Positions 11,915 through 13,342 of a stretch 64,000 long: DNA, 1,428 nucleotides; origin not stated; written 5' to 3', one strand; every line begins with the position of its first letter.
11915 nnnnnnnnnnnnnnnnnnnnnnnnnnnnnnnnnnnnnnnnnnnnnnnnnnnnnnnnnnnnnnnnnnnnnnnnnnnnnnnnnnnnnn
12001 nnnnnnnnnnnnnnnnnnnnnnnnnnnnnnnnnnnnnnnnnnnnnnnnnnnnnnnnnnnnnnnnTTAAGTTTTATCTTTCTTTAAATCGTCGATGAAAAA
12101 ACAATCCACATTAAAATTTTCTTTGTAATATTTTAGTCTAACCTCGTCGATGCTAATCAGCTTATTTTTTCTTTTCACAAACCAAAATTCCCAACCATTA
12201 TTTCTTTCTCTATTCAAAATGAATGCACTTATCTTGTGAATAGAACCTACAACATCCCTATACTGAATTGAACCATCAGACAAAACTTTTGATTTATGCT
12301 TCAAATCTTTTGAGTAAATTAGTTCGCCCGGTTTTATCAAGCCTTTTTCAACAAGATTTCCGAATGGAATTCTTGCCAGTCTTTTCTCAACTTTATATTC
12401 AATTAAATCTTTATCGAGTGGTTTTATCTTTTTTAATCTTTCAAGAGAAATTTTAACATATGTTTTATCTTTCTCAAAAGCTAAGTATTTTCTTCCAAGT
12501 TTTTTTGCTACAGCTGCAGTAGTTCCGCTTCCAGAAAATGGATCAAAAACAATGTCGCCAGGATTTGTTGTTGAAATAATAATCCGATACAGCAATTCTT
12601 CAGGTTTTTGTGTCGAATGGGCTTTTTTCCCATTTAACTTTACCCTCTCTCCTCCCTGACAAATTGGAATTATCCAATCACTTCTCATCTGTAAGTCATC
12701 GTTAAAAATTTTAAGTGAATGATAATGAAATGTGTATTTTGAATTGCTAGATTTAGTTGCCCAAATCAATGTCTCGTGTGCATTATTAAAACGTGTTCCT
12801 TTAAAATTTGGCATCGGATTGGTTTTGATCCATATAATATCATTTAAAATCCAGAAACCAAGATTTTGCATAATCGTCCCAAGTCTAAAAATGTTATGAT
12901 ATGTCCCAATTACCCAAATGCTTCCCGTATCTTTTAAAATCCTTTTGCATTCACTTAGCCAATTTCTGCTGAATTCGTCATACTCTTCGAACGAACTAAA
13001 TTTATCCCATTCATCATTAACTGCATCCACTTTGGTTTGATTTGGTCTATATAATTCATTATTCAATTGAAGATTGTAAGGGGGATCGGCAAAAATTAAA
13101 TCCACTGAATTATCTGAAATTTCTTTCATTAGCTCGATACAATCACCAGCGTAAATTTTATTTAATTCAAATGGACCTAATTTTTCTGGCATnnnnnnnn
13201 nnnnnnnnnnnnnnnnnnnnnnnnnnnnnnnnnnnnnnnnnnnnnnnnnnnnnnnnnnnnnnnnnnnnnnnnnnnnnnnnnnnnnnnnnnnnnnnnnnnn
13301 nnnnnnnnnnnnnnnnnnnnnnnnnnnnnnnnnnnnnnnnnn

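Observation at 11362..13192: Type II restriction-modification pair: CcrM/M.HinfI-family N6-adenine methyltransferase plus a small PD-(D/E)xK endonuclease candidate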

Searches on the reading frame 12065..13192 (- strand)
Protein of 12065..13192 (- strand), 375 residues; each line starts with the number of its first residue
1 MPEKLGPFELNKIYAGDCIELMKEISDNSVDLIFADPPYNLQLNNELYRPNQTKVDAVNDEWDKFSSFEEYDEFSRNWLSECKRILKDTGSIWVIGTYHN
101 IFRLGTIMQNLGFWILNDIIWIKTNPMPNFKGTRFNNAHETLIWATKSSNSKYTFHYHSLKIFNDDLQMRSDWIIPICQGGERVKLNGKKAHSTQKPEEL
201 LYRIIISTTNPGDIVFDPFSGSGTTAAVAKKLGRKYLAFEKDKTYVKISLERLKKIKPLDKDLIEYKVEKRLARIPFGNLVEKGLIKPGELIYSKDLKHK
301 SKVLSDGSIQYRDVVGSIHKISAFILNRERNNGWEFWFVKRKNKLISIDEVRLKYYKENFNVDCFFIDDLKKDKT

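Call 3: search_protein_families(library=pfam, proteins=[window:12065-13192:-], max_evalue=1)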
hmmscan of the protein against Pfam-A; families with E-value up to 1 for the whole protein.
window:12065-13192:- (375 aa): 6 families
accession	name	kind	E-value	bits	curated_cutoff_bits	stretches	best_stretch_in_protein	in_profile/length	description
PF01555.25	N6_N4_Mtase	-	6.4e-68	229.4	26.7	1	30-250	1-220/221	DNA methylase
PF18755.6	RAMA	-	6.8e-14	52.1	35.2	1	271-358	15-104/107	Restriction Enzyme Adenine Methylase Associated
PF03602.21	Cons_hypoth95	-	0.00047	20.3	24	1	21-45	104-130/182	Conserved hypothetical protein 95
PF01170.24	UPF0020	-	0.00075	19.7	22.3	1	207-237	24-54/197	RMKL-like, methyltransferase domain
PF02086.21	MethyltransfD12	-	0.0017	18.6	22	1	21-46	168-192/253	D12 class N6 adenine-specific DNA methyltransferase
PF02384.22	N6_Mtase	-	0.019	14.7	20.4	1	12-103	108-190/311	N-6 DNA Methylase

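Call 4: search_protein_families(library=ncbifam, proteins=[window:12065-13192:-], max_evalue=1)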
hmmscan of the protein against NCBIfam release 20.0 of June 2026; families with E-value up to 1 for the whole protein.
window:12065-13192:- (375 aa): 7 families
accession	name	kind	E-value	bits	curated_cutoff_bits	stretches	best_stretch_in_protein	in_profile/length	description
NF050803.1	DnaMtaseCcrMCaul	equivalog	6.8e-167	554.7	830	1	9-354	2-349/350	adenine-specific DNA-methyltransferase CcrM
NF008572.0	PRK11524.1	equivalog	5.2e-40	137.4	292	2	185-265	188-268/294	adenine-specific DNA-methyltransferase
NF010253.0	PRK13699.1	subfamily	1.3e-21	77.4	244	2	185-257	137-209/226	DNA methyltransferase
NF040721.1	Trm14_Arch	equivalog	0.00089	18.5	280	0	12-44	274-304/370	tRNA (guanine(6)-N2)-methyltransferase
TIGR00095.1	TIGR00095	equivalog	0.0053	16.4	117.5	1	27-49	122-144/194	16S rRNA (guanine(966)-N(2))-methyltransferase RsmD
TIGR01177.1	TIGR01177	hypoth_equivalog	0.024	14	316.55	0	207-252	178-223/330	TIGR01177 family methyltransferase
NF043040.1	corrin_prot_MT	hypoth_equivalog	0.23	10.9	180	0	75-125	128-178/216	corrinoid protein-associated methyltransferase CpaM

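Call 5: search_protein_families(library=padloc, proteins=[window:12065-13192:-], max_evalue=1)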
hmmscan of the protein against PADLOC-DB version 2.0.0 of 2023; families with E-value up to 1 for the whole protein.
window:12065-13192:- (375 aa): 77 families (the best 25 are shown)
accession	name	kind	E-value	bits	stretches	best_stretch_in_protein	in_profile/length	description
PDLC03216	MTase_II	-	6.2e-171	566.3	1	9-358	10-361/364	Type II methyltransferase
PDLC03738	oMTase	-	8.1e-157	519.7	1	10-354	20-367/376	orphan methyltransferase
PDLC03371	MTase_II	-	9.2e-86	285.6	1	9-257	9-256/260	Type II methyltransferase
PDLC03302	MTase_II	-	5.2e-56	188.7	1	10-275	4-282/626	Type II methyltransferase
PDLC03299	MTase_II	-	3.6e-48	162.6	2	185-272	189-276/296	Type II methyltransferase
PDLC03387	MTase_II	-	1.8e-36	123.8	2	103-255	130-277/289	Type II methyltransferase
PDLC03230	MTase_II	-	6.6e-35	119.1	2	8-154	33-169/360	Type II methyltransferase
PDLC03353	MTase_II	-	1.5e-34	117.7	1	9-255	8-252/260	Type II methyltransferase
PDLC03339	MTase_II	-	7.1e-33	111.9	2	10-157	3-146/399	Type II methyltransferase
PDLC03238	MTase_II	-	2e-30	104.2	2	9-120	122-223/428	Type II methyltransferase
PDLC03320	MTase_II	-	3.9e-28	96.5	2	190-257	211-278/289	Type II methyltransferase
PDLC03279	MTase_II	-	1.1e-27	94.6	1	11-254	357-585/587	Type II methyltransferase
PDLC03265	MTase_II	-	2.4e-27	94.2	2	13-134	27-134/333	Type II methyltransferase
PDLC03300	MTase_II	-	5.5e-25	86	2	189-260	212-283/302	Type II methyltransferase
PDLC03228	MTase_II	-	1.5e-24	85.1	1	11-254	2-206/227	Type II methyltransferase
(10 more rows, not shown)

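Call 8: search_solved_structures(query=window:12065-13192:-, max_evalue=0.001)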
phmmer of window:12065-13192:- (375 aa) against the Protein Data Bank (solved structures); distinct sequences matched with E-value up to 0.001: 13.
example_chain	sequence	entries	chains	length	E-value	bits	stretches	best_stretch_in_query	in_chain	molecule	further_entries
6pbd_A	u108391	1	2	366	6.3e-133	446.8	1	12-353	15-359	Modification methylase CcrMI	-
1g60_A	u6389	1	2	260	6.9e-27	97.8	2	183-247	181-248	Adenine-specific Methyltransferase MboIIA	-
5hek_A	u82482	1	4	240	1.2e-26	97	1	12-254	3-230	Adenine specific DNA methyltransferase (DpnA)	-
5hfj_A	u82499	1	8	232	1.3e-26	96.9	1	12-253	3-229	Adenine specific DNA methyltransferase (DpnA)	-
9c3u_A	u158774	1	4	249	6.4e-18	68.2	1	23-254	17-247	Methyltransferase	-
8urk_A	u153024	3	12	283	7e-18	68.1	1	23-255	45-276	Methyltransferase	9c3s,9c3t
1eg2_A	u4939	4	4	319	9.9e-17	64.3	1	15-241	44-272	MODIFICATION METHYLASE RSRI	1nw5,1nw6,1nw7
8s9n_A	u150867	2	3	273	1.4e-16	63.9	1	5-256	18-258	DNA cytosine-N4 methyltransferase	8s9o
8s9m_A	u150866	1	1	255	2.2e-16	63.2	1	11-256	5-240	DNA cytosine-N4 methyltransferase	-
1nw8_A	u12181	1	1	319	3.2e-16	62.7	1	15-241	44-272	MODIFICATION METHYLASE RSRI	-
1boo_A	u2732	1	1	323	2.8e-13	53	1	184-266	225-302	PROTEIN (N-4 CYTOSINE-SPECIFIC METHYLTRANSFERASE PVU II)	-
2zie_A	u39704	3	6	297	3.4e-09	39.5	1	189-255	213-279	Putative modification methylase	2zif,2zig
6k0w_B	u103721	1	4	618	0.0001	24.8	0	195-234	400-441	Adenine specific DNA methyltransferase (Mod)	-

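Call 56: search_solved_structures(query=window:12065-13192:-, max_evalue=1e-50, show_alignments=1)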
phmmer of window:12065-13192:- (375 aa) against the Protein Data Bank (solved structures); distinct sequences matched with E-value up to 1e-50: 1.
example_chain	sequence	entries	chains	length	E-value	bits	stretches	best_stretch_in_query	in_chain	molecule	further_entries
6pbd_A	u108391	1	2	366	6.3e-133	446.8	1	12-353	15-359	Modification methylase CcrMI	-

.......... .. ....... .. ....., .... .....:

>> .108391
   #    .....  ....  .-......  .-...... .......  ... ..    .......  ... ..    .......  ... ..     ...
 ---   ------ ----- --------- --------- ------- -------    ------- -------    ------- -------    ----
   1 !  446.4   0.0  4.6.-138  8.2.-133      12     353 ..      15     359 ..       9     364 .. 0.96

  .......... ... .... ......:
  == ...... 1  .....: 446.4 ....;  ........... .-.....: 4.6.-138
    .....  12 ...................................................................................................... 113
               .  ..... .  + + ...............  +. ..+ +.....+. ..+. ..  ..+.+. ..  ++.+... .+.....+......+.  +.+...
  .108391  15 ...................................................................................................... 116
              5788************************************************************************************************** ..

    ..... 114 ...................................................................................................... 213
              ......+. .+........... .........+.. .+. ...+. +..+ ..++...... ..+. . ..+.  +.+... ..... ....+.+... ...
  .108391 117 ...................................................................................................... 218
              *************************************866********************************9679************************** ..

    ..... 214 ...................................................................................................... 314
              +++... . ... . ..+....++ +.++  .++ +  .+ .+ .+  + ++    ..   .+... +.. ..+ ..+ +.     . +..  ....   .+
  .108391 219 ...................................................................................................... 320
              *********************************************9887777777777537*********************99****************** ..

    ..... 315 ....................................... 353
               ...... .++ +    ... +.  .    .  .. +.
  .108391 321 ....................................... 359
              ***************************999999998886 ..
